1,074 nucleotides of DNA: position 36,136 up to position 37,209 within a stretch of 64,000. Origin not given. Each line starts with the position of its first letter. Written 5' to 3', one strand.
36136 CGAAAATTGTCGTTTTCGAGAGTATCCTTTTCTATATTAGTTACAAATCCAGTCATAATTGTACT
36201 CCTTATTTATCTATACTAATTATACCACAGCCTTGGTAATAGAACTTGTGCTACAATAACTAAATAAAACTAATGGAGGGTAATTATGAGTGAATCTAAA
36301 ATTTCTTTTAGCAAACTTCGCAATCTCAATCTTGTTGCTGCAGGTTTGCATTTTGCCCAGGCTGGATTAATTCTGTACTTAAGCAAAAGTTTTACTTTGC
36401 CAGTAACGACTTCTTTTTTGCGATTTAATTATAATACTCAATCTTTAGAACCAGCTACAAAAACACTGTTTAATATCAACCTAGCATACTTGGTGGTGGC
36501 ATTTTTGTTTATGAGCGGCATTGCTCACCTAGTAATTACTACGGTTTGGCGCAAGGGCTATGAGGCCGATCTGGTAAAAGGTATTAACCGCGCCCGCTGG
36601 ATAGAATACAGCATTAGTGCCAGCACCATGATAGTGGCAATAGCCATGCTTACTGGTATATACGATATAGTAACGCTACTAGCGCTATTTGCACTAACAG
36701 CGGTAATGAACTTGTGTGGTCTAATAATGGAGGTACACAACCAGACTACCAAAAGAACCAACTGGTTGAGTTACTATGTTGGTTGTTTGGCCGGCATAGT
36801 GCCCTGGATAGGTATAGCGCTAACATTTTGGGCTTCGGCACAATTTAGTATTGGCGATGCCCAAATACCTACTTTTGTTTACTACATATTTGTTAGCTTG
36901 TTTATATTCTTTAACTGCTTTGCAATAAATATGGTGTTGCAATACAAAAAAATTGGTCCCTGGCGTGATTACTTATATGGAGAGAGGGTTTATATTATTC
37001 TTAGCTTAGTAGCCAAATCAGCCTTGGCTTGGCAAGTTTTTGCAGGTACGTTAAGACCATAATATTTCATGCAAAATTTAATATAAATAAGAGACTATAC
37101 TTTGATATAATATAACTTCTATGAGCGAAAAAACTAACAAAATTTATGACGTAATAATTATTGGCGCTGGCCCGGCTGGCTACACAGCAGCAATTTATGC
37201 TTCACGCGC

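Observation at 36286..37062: Heliorhodopsin gene in a genome window with no retinal-biosynthesis genes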

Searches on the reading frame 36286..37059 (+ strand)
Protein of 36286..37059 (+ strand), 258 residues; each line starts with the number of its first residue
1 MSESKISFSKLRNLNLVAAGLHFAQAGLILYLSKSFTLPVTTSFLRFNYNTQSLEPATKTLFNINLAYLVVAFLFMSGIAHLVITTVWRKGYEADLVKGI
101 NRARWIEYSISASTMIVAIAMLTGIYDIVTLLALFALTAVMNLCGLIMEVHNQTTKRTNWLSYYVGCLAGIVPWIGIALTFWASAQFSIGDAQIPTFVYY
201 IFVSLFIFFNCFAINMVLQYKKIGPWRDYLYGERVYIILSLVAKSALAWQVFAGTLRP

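Call 3: search_protein_families(library=pfam, proteins=[window:36286-37059:+], max_evalue=0.01)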
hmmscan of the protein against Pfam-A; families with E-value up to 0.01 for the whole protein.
window:36286-37059:+ (258 aa): 1 family
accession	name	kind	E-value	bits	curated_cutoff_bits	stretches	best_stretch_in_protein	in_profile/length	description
PF18761.7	Heliorhodopsin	-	2.4e-97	325.5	26.7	1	11-256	1-242/242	Heliorhodopsin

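Call 4: search_solved_structures(query=window:36286-37059:+, max_evalue=1, show_alignments=3)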
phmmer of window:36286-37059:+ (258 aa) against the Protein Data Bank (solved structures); distinct sequences matched with E-value up to 1: 7.
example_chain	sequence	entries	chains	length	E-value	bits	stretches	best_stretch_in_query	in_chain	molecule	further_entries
6is6_A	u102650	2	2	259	2e-86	292.7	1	4-258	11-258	heliorhodopsin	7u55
7clj_A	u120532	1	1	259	4.7e-86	291.5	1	4-258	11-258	heliorhodopsin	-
9ljj_A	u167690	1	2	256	2.7e-57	197.4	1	9-258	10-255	Heliorhodopsin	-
6su3_X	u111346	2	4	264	3e-57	197.2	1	9-258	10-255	48C12 heliorhodopsin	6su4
6uh3_A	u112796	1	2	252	2.1e-56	194.4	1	9-256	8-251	Heliorhodopsin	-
9vfc_A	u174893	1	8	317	1.4e-39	139.3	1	15-258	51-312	heliorhodopsin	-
1nb3_A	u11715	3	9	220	0.83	12.3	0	27-90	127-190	Cathepsin H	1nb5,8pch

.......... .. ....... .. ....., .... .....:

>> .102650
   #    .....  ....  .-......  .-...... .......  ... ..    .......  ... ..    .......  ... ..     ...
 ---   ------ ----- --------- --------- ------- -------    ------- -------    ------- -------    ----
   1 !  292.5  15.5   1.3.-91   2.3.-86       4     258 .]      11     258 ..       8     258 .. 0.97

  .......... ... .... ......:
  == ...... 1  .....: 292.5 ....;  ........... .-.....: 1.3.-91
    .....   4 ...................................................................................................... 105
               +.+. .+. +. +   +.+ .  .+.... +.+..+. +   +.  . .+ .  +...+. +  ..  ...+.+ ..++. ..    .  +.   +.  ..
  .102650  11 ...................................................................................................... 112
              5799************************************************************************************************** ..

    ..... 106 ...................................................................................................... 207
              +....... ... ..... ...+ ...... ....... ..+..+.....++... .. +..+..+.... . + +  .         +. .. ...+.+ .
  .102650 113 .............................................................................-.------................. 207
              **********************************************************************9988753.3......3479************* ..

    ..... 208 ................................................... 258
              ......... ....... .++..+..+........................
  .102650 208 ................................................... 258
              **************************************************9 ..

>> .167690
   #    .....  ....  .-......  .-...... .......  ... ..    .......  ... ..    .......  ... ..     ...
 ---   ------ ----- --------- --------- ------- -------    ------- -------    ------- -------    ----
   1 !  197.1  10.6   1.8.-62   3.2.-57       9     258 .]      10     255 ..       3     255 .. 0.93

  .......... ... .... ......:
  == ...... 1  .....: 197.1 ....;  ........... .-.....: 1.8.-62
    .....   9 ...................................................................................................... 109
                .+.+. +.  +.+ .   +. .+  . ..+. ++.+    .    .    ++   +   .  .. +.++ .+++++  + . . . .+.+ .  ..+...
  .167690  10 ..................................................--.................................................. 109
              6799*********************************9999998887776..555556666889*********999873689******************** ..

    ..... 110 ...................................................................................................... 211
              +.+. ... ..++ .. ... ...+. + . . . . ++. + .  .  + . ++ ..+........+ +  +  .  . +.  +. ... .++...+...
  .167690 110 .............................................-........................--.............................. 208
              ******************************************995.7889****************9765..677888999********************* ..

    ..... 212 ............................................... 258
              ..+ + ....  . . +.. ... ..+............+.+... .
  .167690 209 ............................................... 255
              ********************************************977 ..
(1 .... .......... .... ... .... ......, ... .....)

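Call 8: find_encoding_contigs(protein=window:36286-37059:+, flank=10000, max_places=6)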
Protein window:36286-37059:+ (258 aa): 1 contig read that carries it; 1 place shown.
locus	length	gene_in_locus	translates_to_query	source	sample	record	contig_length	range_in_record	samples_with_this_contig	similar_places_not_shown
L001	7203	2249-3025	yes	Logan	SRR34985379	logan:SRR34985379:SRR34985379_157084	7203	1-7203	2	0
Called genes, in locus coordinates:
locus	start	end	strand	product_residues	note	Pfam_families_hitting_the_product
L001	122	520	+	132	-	-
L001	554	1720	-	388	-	PF05970:PIF1 (faint), PF13604:AAA_30, PF13245:AAA_19, PF01443:Viral_helicase1 (faint), PF13538:UvrD_C_2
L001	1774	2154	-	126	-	PF07883:Cupin_2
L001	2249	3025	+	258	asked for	PF18761:Heliorhodopsin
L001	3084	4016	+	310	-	PF00890:FAD_binding_2 (faint), PF01134:GIDA (faint), PF01266:DAO (faint), PF03486:HI0933_like (faint), PF07992:Pyr_redox_2, PF12831:FAD_oxidored (weak), PF13738:Pyr_redox_3, PF00070:Pyr_redox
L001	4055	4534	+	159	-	PF00583:Acetyltransf_1 (weak), PF13508:Acetyltransf_7 (weak)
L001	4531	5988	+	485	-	PF03583:LIP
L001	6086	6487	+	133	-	-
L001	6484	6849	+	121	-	-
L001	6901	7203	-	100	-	?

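Call 10: find_homologous_proteins(query=window:36286-37059:+, max_evalue=1e-10)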
Query window:36286-37059:+ (258 aa): 7977 proteins with E <= 1e-10 among 8000 candidates; the best 120 are listed.
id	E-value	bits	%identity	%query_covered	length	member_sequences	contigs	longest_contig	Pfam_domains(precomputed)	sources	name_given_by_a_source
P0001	8.2e-157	538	95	100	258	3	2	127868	PF18761.8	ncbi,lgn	-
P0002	8.3e-150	515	91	100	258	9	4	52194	PF18761.8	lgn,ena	-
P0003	1.4e-145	501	88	100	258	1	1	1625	PF18761.8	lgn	-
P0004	3.6e-141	487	84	100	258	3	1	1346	PF18761.8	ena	-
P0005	7.3e-116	404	72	99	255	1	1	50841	PF18761.8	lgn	-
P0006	1.4e-110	387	71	100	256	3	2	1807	PF18761.8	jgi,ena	-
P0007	2.4e-109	383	67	100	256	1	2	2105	PF18761.8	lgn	-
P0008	1.7e-108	380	68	98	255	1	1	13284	PF18761.8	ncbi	-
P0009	1.0e-107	377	68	97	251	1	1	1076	PF18761.8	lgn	-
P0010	1.6e-107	377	66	98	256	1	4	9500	PF18761.8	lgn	-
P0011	1.6e-107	377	66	98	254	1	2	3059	PF18761.8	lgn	-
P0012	1.9e-107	376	68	100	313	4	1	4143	PF18761.8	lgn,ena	-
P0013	1.9e-107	376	67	99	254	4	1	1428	PF18761.8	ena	-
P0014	2.1e-107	376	69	99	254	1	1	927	PF18761.8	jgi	-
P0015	3.1e-107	376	66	97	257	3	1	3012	PF18761.8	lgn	-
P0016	4.3e-107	375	66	98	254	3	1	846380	PF18761.8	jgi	-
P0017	4.6e-107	375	67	99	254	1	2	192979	PF18761.8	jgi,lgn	jgi:hypothetical protein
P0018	5.7e-107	375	66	99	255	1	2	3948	PF18761.8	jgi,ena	-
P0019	7.3e-107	375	66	99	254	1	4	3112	PF18761.8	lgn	-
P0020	8.0e-107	374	67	99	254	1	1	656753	PF18761.8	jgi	jgi:hypothetical protein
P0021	1.1e-106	374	67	99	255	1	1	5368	PF18761.8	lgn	-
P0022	1.2e-106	374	66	98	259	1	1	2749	PF18761.8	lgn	-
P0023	1.6e-106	373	67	99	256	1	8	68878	PF18761.8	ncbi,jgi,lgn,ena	-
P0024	2.2e-106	373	65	97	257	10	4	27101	PF18761.8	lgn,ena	-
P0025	2.5e-106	373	67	99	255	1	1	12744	PF18761.8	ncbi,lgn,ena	-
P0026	2.7e-106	373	68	99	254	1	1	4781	PF18761.8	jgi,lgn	jgi:hypothetical protein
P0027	2.9e-106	373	66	99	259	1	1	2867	PF18761.8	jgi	jgi:hypothetical protein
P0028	3.3e-106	372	68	99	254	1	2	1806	PF18761.8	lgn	-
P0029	4.0e-106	372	70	97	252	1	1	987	PF18761.8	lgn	-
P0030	5.3e-106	372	66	100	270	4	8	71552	PF18761.8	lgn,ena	-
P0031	6.2e-106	371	69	97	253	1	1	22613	PF18761.8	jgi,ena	-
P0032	7.3e-106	371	68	99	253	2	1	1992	PF18761.8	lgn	-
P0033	1.1e-105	371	65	99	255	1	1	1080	PF18761.8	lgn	-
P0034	1.2e-105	371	67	97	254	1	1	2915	PF18761.8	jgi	jgi:hypothetical protein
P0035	1.4e-105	370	65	98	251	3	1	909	PF18761.8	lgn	-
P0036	1.5e-105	370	68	99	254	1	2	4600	PF18761.8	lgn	-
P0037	1.5e-105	370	67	99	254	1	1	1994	PF18761.8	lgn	-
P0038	1.8e-105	370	68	97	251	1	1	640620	PF18761.8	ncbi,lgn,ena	-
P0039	1.8e-105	370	67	99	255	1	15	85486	PF18761.8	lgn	-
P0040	2.0e-105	370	68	99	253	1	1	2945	PF18761.8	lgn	-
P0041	2.4e-105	370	67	99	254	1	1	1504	PF18761.8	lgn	-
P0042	2.5e-105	369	70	97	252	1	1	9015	PF18761.8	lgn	-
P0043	3.4e-105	369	68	100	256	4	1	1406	PF18761.8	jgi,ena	-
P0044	3.5e-105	369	67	99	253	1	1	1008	PF18761.8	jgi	jgi:hypothetical protein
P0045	4.1e-105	369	70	97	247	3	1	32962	PF18761.8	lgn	-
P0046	4.4e-105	369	66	100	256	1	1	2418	PF18761.8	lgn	-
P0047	4.5e-105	369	68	99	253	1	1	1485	PF18761.8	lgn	-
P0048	4.8e-105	369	66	99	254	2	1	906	PF18761.8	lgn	-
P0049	4.9e-105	369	67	99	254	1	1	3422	PF18761.8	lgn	-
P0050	4.9e-105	369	70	97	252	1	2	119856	PF18761.8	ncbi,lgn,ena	-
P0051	4.9e-105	369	68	97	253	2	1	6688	PF18761.8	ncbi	-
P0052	4.9e-105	369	66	99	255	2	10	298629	PF18761.8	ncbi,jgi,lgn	-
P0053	6.5e-105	368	65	99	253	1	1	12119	PF18761.8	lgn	-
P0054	6.5e-105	368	73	91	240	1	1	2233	PF18761.8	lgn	-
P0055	8.4e-105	368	68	98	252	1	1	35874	PF18761.8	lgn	-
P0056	9.0e-105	368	68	97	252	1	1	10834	PF18761.8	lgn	-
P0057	9.1e-105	368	67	96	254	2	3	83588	PF18761.8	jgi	jgi:hypothetical protein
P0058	1.1e-104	367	67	99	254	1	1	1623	PF18761.8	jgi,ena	-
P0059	1.1e-104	367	67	100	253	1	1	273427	PF18761.8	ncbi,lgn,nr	ncbi:hypothetical protein EPO04_01280 [Patescibacteria group bacterium]|nr:MAG: hypothetical protein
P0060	1.1e-104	367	66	99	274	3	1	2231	PF18761.8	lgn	-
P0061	1.3e-104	367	65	99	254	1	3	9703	PF18761.8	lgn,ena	-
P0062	1.3e-104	367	65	100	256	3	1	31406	PF18761.8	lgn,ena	-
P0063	1.4e-104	367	65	100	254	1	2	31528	PF18761.8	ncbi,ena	-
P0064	1.5e-104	367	67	99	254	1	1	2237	PF18761.8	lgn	-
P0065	1.5e-104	367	65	100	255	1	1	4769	PF18761.8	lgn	-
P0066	2.0e-104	367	63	100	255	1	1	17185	PF18761.8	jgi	jgi:hypothetical protein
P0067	2.0e-104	367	66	99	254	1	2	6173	PF18761.8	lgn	-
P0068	2.8e-104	366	67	98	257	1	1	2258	PF18761.8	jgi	jgi:hypothetical protein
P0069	2.8e-104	366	65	99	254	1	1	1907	PF18761.8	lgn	-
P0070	3.1e-104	366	67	99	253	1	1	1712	PF18761.8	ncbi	-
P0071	3.1e-104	366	66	100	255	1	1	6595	PF18761.8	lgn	-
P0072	3.2e-104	366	64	100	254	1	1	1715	PF18761.8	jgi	jgi:VanZ family protein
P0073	3.2e-104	366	67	97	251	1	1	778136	PF18761.8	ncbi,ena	-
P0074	3.2e-104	366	65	99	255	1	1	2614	PF18761.8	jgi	jgi:hypothetical protein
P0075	3.3e-104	366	65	99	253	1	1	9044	PF18761.8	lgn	-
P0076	3.4e-104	366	64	99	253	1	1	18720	PF18761.8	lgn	-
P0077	3.6e-104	366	66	99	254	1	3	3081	PF18761.8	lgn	-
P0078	3.7e-104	366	64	100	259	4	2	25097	PF18761.8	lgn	-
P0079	3.8e-104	366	65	100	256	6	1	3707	PF18761.8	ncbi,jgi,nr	ncbi:heliorhodopsin HeR [Patescibacteria group bacterium]|nr:heliorhodopsin HeR [Patescibacteria gro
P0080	4.0e-104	366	66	100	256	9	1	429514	PF18761.8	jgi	jgi:uncharacterized membrane protein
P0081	4.2e-104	365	64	99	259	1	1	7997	PF18761.8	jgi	jgi:hypothetical protein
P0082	4.8e-104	365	64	100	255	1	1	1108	PF18761.8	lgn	-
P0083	6.4e-104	365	65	99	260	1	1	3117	PF18761.8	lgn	-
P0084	6.5e-104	365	63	100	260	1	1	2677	PF18761.8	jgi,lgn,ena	-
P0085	7.0e-104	365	68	99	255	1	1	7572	PF18761.8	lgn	-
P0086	7.2e-104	365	68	97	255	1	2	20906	PF18761.8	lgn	-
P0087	8.0e-104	365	64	99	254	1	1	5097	PF18761.8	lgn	-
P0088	9.8e-104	364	64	99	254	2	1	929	PF18761.8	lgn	-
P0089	9.9e-104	364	64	99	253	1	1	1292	PF18761.8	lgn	-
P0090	1.1e-103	364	66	97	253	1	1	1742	PF18761.8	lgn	-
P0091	1.3e-103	364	66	97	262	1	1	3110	PF18761.8,PF05255.17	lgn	-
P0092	1.3e-103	364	66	99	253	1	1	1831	PF18761.8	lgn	-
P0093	1.4e-103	364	66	98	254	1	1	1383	PF18761.8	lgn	-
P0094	1.4e-103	364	67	99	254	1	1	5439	PF18761.8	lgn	-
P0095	1.5e-103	364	66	99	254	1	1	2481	PF18761.8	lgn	-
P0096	1.5e-103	364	64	99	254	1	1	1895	PF18761.8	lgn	-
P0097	1.8e-103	363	65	98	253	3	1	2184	PF18761.8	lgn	-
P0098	2.1e-103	363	64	99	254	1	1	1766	PF18761.8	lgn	-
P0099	2.2e-103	363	66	99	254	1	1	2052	PF18761.8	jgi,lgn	jgi:hypothetical protein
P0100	2.4e-103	363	63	99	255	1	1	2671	PF18761.8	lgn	-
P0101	2.4e-103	363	65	98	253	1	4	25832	PF18761.8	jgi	jgi:hypothetical protein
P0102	2.6e-103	363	67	97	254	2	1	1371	PF18761.8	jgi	jgi:hypothetical protein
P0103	2.7e-103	363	65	97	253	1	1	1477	PF18761.8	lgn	-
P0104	2.8e-103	363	66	99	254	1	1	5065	PF18761.8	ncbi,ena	-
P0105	2.9e-103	363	65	99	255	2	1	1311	PF18761.8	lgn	-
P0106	3.1e-103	363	65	99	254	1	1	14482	PF18761.8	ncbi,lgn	-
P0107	3.4e-103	363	67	97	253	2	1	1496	PF18761.8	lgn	-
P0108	3.4e-103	362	64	99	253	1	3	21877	PF18761.8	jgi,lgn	-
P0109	3.8e-103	362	65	99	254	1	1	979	PF18761.8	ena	-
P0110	4.2e-103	362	65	99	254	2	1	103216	PF18761.8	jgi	jgi:hypothetical protein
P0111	5.1e-103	362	65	99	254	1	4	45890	PF18761.8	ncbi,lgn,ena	-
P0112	5.1e-103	362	65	99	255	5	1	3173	PF18761.8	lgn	-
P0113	5.2e-103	362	66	98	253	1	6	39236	PF18761.8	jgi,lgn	jgi:hypothetical protein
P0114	5.4e-103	362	64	99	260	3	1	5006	PF18761.8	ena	-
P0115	5.4e-103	362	64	99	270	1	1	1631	PF18761.8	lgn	-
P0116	6.1e-103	362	64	99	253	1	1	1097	PF18761.8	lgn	-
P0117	6.2e-103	362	65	100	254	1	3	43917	PF18761.8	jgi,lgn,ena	-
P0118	6.6e-103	362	64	98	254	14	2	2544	PF18761.8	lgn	-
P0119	7.5e-103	361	63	99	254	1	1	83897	PF18761.8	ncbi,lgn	-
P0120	7.8e-103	361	68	95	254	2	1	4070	PF18761.8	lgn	-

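Call 12: list_cluster_members(proteins=[P0001, P0002, P0005, P0008, P0023, P0038, P0050, P0073])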
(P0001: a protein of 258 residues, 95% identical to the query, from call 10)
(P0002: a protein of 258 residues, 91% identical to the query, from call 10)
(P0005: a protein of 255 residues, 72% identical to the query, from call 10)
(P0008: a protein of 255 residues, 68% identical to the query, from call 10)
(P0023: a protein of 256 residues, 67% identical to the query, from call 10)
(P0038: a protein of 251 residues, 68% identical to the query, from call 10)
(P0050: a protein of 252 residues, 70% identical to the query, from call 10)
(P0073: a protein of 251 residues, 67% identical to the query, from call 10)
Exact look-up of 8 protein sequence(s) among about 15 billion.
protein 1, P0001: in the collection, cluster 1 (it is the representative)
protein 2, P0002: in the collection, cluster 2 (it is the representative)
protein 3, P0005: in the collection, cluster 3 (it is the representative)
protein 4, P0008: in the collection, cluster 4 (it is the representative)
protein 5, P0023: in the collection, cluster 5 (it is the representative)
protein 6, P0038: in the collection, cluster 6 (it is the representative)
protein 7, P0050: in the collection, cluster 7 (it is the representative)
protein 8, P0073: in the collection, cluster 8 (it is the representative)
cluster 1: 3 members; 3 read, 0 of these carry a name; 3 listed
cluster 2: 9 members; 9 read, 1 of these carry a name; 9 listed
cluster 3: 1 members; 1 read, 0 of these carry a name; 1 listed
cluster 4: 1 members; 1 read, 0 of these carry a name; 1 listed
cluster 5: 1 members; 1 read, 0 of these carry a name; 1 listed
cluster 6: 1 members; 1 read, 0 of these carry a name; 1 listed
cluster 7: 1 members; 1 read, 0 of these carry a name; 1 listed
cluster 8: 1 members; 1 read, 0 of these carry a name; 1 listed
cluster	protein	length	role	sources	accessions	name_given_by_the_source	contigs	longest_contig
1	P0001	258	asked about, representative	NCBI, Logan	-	-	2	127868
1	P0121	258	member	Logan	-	-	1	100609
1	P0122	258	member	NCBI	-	-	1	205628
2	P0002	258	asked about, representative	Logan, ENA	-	-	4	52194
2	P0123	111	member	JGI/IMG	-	hypothetical protein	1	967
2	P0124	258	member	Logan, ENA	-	-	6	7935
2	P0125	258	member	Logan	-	-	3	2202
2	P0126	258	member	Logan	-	-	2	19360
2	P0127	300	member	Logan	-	-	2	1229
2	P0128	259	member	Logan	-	-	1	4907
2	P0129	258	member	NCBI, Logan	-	-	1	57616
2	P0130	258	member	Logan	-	-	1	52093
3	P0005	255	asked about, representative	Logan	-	-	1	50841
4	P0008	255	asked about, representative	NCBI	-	-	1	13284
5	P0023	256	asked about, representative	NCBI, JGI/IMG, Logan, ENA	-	-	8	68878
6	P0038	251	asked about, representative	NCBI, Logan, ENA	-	-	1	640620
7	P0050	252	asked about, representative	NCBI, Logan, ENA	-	-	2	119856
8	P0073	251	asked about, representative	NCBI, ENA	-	-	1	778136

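Call 23: find_related_loci(query=A1, collection=genome_contigs, flank=10000)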
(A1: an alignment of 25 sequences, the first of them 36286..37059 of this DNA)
Query A1 (258 aa) in genome_contigs; peptide patterns used: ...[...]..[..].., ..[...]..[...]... (x = any residue, [..] = any of these).
599 stretches matched a pattern (row limit reached: there are more); 594 encode a relative of the query (tblastn E <= 1e-3); the best 80 are kept; 80 distinct loci.
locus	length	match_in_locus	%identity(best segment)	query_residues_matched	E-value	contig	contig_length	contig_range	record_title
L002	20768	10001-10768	68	1-258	1e-114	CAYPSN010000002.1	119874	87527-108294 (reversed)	MAG TPA_asm: uncultured Candidatus Saccharibacteria bacterium isolate SRP133034_co1_64 genome assembly, contig: NODE_46_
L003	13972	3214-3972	67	4-258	3e-114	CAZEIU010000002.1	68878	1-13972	MAG TPA_asm: uncultured Candidatus Saccharibacteria bacterium isolate binchicken_co118_318 genome assembly, contig: NODE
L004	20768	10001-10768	66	1-258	1e-113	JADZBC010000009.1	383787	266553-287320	MAG: bacterium isolate SJ655 c_000001012947, whole genome shotgun sequence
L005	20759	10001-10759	67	4-258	6e-113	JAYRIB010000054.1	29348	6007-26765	MAG: Candidatus Saccharimonadia bacterium isolate SZ_szas25bin.42 k141_1284473, whole genome shotgun sequence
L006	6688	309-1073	67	2-258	3e-113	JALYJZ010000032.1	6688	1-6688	MAG: bacterium isolate CAM bin17 SD1483_NODE_327_length_6688_cov_0.766651, whole genome shotgun sequence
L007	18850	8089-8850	65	3-258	2e-111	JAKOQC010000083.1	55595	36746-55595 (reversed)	MAG: bacterium isolate all_maxbin.105 k201_223890, whole genome shotgun sequence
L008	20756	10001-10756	64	4-258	8e-110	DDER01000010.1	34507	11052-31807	MAG TPA_asm: Candidatus Saccharibacteria bacterium UBA1949 UBA1949_contig_10022, whole genome shotgun sequence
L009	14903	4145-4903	63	3-258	3e-109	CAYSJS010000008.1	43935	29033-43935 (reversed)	MAG TPA_asm: uncultured Candidatus Saccharibacteria bacterium isolate SRP135725_co1_201 genome assembly, contig: NODE_71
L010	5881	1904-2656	66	5-258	2e-109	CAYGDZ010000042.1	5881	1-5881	MAG TPA_asm: uncultured Candidatus Saccharibacteria bacterium isolate ERP113451_co3_69 genome assembly, contig: NODE_129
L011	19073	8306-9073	65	1-258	4e-109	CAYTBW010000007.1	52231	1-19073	MAG TPA_asm: uncultured Candidatus Saccharibacteria bacterium isolate SRP285395_co2_395 genome assembly, contig: NODE_89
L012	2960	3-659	74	38-258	4e-112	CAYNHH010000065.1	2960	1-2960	MAG TPA_asm: uncultured Candidatus Saccharibacteria bacterium isolate SRP170004_co1_35 genome assembly, contig: NODE_585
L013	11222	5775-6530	64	4-258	3e-108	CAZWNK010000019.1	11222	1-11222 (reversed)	MAG TPA_asm: uncultured Candidatus Saccharibacteria bacterium isolate SRP135725_co1_138 genome assembly, contig: NODE_81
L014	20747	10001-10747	64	8-258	4e-108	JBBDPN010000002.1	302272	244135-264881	MAG: Candidatus Woykebacteria bacterium isolate LejiaB_43_27 Lejia_B_33_length_302272_cov_16, whole genome shotgun seque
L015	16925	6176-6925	64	6-258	4e-108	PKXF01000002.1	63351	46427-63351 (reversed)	MAG: Candidatus Saccharibacteria bacterium isolate palsa_1325 73.20120500_P26.46_contig_226, whole genome shotgun sequen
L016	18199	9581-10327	63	7-258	2e-107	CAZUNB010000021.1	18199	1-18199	MAG TPA_asm: uncultured Candidatus Saccharibacteria bacterium isolate SRP286056_co3_490 genome assembly, contig: NODE_29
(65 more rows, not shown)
